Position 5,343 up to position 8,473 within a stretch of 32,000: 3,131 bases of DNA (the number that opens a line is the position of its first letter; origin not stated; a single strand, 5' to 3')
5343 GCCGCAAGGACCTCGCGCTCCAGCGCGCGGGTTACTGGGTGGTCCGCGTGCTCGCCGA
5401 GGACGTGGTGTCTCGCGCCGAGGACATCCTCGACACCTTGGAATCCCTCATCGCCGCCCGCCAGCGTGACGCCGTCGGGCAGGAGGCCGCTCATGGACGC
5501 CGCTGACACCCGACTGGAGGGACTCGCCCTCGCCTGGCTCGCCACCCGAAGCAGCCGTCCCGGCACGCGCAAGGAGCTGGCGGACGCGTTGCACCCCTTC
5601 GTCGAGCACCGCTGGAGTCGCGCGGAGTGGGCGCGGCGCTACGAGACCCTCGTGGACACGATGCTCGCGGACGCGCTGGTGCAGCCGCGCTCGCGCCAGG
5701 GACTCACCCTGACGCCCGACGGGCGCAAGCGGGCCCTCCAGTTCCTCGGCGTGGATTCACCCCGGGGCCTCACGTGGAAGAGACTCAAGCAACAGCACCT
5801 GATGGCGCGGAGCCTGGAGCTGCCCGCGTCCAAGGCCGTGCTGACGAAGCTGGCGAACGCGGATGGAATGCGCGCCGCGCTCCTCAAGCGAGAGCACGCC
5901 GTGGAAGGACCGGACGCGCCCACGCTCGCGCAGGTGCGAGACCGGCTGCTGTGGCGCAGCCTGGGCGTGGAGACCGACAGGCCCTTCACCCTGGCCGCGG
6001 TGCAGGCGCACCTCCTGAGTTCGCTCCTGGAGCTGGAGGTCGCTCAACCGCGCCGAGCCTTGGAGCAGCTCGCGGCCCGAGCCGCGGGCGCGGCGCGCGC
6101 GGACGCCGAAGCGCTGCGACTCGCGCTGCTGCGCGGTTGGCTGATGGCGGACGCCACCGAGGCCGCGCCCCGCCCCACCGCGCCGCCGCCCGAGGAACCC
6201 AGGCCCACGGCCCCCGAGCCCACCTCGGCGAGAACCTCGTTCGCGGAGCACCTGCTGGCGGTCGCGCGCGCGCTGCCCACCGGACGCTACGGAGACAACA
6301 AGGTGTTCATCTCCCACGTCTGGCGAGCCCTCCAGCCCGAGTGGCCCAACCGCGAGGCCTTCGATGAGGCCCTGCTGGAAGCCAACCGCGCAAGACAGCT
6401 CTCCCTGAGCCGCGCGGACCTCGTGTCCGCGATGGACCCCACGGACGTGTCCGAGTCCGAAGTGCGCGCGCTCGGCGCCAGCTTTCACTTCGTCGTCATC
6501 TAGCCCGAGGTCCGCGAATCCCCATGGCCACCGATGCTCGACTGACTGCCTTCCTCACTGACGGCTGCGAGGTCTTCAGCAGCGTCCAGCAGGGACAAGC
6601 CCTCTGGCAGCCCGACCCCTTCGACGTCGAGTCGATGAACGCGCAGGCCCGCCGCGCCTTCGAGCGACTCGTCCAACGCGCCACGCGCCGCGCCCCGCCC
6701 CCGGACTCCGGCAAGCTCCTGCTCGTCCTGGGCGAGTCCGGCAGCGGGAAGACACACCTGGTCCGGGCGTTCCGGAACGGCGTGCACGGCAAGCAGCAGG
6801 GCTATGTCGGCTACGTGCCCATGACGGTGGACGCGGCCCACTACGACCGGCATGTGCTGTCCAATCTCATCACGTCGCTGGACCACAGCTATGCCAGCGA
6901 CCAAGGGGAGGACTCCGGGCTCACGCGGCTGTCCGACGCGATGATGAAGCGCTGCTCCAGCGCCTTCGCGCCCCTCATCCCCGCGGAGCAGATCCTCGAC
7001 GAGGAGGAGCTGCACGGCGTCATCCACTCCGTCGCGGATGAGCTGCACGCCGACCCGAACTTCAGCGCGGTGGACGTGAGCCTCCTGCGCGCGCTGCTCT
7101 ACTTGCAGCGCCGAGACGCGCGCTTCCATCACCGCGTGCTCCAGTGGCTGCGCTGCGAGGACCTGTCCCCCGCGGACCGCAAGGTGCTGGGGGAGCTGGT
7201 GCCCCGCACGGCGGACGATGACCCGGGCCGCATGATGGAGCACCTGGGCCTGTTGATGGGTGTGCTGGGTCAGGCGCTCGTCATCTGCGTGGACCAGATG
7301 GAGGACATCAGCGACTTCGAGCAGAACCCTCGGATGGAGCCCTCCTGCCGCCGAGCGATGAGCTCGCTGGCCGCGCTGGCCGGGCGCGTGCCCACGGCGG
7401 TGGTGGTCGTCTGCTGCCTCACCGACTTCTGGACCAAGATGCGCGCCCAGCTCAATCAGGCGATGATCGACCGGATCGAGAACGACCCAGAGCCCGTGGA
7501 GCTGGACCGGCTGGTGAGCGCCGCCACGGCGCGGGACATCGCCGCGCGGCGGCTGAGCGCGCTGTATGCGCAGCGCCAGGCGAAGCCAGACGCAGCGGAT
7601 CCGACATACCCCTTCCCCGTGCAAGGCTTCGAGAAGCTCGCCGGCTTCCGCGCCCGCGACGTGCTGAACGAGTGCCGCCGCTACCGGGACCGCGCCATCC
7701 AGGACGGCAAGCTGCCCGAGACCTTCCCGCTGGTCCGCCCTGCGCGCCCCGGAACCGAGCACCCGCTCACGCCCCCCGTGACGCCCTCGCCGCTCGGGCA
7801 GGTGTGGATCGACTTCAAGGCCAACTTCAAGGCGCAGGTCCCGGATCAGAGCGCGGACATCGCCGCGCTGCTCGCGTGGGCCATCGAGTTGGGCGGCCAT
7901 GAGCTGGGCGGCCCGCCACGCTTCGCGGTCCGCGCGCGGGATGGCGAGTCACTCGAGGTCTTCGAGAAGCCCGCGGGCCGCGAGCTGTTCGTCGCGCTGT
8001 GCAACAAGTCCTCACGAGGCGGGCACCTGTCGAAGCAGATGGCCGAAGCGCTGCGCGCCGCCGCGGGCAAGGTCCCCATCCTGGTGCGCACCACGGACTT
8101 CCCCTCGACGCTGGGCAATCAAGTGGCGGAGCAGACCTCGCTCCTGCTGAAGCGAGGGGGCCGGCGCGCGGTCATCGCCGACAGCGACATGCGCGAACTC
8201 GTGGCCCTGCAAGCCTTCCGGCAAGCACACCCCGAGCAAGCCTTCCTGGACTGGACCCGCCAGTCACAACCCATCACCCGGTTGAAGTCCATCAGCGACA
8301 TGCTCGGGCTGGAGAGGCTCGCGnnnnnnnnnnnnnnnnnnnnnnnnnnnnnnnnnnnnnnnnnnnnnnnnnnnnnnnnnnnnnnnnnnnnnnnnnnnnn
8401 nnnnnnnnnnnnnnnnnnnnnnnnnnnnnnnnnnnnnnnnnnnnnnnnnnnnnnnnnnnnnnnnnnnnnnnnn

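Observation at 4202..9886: Three-gene operon (DUF559/Vsr-like nuclease protein, orphan protein, dual P-loop HerA-like ATPase): candidate uncharacterised defence or DNA-processing system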

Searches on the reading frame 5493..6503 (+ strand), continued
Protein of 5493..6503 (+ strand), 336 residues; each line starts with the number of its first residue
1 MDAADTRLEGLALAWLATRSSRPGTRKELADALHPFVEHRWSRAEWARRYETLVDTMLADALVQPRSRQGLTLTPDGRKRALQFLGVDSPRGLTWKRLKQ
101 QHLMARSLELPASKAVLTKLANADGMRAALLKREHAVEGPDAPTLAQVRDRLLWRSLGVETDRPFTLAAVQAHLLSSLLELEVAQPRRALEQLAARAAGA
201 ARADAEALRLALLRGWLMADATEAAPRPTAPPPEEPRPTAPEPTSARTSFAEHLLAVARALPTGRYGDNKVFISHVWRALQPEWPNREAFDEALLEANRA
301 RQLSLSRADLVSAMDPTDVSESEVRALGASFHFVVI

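Call 109: fold_search(model_id=the predicted structure, library=viral)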
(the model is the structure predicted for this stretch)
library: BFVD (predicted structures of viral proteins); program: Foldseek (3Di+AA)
matches with E <= 10: 222; with E <= 0.001: 0
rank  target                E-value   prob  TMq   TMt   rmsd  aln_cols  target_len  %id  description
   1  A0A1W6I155            7.7e-02  1.00  0.19  0.60   2.6        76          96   18  Putative DNA-binding protein [Sulfolobus polyhedral virus 1]
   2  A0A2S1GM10            2.0e-01  0.69  0.17  0.25  19.8       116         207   14  Transcription factor MotA, activation domain [Erwinia phage Cronus]
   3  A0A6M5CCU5            2.6e-01  0.18  0.18  0.12  24.0       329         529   11  DNA primase [Vibrio phage Vc1]
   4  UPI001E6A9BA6         2.8e-01  0.94  0.18  0.52   4.8        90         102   12  (no name look-up for this kind of identifier)
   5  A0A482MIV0            2.8e-01  0.82  0.16  0.42   5.3        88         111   16  PadR family transcriptional regulator [Nodularia phage vB_NspS-kac68v162]
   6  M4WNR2                3.1e-01  0.99  0.18  0.44   2.3        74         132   14  Uncharacterized protein [Mycobacterium phage FF47]
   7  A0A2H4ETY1            3.6e-01  0.99  0.20  0.51   2.8        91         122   23  (no name in the UniProt tables at hand)
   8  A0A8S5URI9            3.6e-01  0.38  0.18  0.19  13.8       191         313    9  Uncharacterized protein [Myoviridae sp. ctsIb3]
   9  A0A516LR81            4.0e-01  0.90  0.18  0.20   5.6        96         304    9  (no name in the UniProt tables at hand)
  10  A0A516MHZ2            4.0e-01  0.89  0.19  0.54   7.1        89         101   13  (no name in the UniProt tables at hand)
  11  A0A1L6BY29            4.0e-01  0.14  0.16  0.13  28.5       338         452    9  (no name in the UniProt tables at hand)
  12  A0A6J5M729            4.5e-01  0.99  0.20  0.53   2.8        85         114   20  Uncharacterized protein [uncultured Caudovirales phage]
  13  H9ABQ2                4.5e-01  0.98  0.19  0.44   3.8        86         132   19  ORF1 [Halogeometricum pleomorphic virus 1]
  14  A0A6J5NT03            5.5e-01  0.75  0.17  0.45   5.7        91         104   13  Uncharacterized protein [uncultured Caudovirales phage]
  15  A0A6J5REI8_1          5.5e-01  0.06  0.12  0.04  28.0       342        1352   14  Uncharacterized protein [uncultured Caudovirales phage]
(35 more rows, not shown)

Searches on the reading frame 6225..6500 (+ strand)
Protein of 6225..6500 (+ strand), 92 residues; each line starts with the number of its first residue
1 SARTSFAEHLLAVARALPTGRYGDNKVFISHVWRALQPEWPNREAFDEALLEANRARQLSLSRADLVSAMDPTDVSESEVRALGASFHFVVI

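Call 89: search_dna_similar(query=window:6225-6500:+, collection=phages, mode=protein, max_rows=25, max_evalue=0.001)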
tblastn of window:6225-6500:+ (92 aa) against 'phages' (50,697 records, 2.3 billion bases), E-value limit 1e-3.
No match.

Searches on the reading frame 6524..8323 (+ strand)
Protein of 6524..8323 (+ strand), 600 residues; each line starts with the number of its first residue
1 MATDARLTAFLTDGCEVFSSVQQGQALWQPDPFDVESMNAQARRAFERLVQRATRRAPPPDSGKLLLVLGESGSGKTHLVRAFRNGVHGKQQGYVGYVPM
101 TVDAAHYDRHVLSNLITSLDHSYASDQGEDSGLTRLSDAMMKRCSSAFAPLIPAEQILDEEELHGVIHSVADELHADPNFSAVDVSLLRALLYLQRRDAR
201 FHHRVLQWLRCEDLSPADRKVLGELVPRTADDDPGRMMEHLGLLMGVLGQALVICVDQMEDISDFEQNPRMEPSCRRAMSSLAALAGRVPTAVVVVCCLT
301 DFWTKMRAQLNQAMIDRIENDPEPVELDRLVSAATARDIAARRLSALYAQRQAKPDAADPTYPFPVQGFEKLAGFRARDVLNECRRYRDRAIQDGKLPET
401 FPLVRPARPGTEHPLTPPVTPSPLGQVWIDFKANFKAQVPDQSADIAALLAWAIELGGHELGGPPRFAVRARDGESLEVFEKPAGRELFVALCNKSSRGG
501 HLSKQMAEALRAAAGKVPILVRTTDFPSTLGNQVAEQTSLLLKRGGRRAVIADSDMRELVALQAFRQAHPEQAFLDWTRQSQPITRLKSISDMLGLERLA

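Call 44: search_solved_structures(query=A3, max_evalue=1)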
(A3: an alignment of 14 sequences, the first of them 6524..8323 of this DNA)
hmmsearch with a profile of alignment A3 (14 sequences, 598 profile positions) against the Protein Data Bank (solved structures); distinct sequences matched with E-value up to 1: 22.
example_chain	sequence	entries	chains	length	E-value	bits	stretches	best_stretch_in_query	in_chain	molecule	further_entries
30dr_j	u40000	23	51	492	0.0047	18.6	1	44-98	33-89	Cytoplasmic dynein 1 light intermediate chain 2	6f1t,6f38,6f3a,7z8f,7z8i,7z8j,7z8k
9dgq_q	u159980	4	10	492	0.0063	18.2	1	44-92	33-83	Dynein light intermediate chain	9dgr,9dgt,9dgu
6f1y_j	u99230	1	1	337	0.011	17.3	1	58-99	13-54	Cytoplasmic dynein 1 light intermediate chain 2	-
9wfu_A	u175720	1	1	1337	0.024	16.3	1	61-86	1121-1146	ABC transporter D family member 1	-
9wfg_A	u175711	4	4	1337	0.024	16.3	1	61-86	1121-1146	ABC transporter D family member 1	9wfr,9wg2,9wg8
6rad_A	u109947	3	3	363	0.044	15.4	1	495-572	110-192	Secretory apparatus ATP synthase (Associated with virulence) | ATP synthase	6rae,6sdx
2yvu_A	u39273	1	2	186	0.19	13.3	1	516-556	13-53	Probable adenylyl-sulfate kinase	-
7z15_K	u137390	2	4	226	0.24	13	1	53-83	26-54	Alpha-D-ribose 1-methylphosphonate 5-triphosphate synthase subunit PhnL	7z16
2kjq_A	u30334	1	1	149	0.28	12.7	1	59-87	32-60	DnaA-related protein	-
8gji_A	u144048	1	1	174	0.5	11.9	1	299-408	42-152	GCG binder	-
8bv3_A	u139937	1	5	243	0.52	11.8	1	58-88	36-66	Chromosomal replication initiator protein DnaA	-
2gza_A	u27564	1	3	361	0.59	11.7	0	64-85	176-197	Type IV secretion system protein VirB11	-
7jr7_A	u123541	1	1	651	0.73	11.4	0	60-83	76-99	ATP-binding cassette sub-family G member 5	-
8cub_C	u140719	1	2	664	0.74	11.3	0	60-83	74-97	ATP-binding cassette sub-family G member 5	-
5do7_A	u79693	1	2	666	0.75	11.3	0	60-83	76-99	ATP-binding cassette sub-family G member 5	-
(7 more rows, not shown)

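Call 45: search_protein_families(library=pfam, alignment_id=A3, max_evalue=0.01)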
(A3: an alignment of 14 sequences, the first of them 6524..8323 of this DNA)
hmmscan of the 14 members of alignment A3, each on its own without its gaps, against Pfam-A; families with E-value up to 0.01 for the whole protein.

A. member 1, window:6524-8323:+ (600 aa): 6 families
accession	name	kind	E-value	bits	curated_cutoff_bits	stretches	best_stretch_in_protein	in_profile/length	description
PF13191.12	AAA_16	-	3.8e-07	31.2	32.6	1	51-176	13-129/167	AAA ATPase domain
PF20703.3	nSTAND1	-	1.9e-06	28.2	27.1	0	45-82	22-52/379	Novel STAND NTPase 1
PF13401.12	AAA_22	-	3.8e-05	24.4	27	1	63-146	5-81/130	AAA domain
PF05729.18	NACHT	-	0.00024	21.4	26.7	0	65-89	2-26/167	NACHT domain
PF25199.1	nSTAND_NTPase5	-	0.0052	17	34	0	37-88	16-66/145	Novel STAND NTPase 5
PF00005.33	ABC_tran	-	0.0097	17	25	0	62-96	10-43/137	ABC transporter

B. families by the number of members that match (of 14 scanned): 13 families
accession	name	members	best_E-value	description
PF13191.12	AAA_16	14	1.6e-11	AAA ATPase domain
PF13401.12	AAA_22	14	1.8e-06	AAA domain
PF20703.3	nSTAND1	13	1e-07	Novel STAND NTPase 1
PF05729.18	NACHT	8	3.4e-05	NACHT domain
PF25199.1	nSTAND_NTPase5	7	0.0022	Novel STAND NTPase 5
PF00005.33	ABC_tran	5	0.0019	ABC transporter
PF13604.12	AAA_30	4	0.00055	AAA domain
PF10923.14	BrxC_BrxD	4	0.00061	BREX system ATP-binding protein BrxC/D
PF00308.24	Bac_DnaA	2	0.0079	Bacterial DnaA ATPAse domain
PF24883.2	NPHP3_N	1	0.002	Nephrocystin 3, N-terminal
PF00004.35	AAA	1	0.0066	ATPase family associated with various cellular activities (AAA)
PF06745.19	ATPase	1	0.0084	KaiC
PF02367.23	TsaE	1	0.0094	Threonylcarbamoyl adenosine biosynthesis protein TsaE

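Call 83: find_related_loci(query=A3, collection=viral_contigs, flank=8000)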
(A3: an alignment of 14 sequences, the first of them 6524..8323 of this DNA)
Query A3 (600 aa) in viral_contigs; peptide patterns used: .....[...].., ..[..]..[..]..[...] (x = any residue, [..] = any of these).
45 stretches matched a pattern, but none encodes a relative of the query by tblastn (E <= 1e-3).
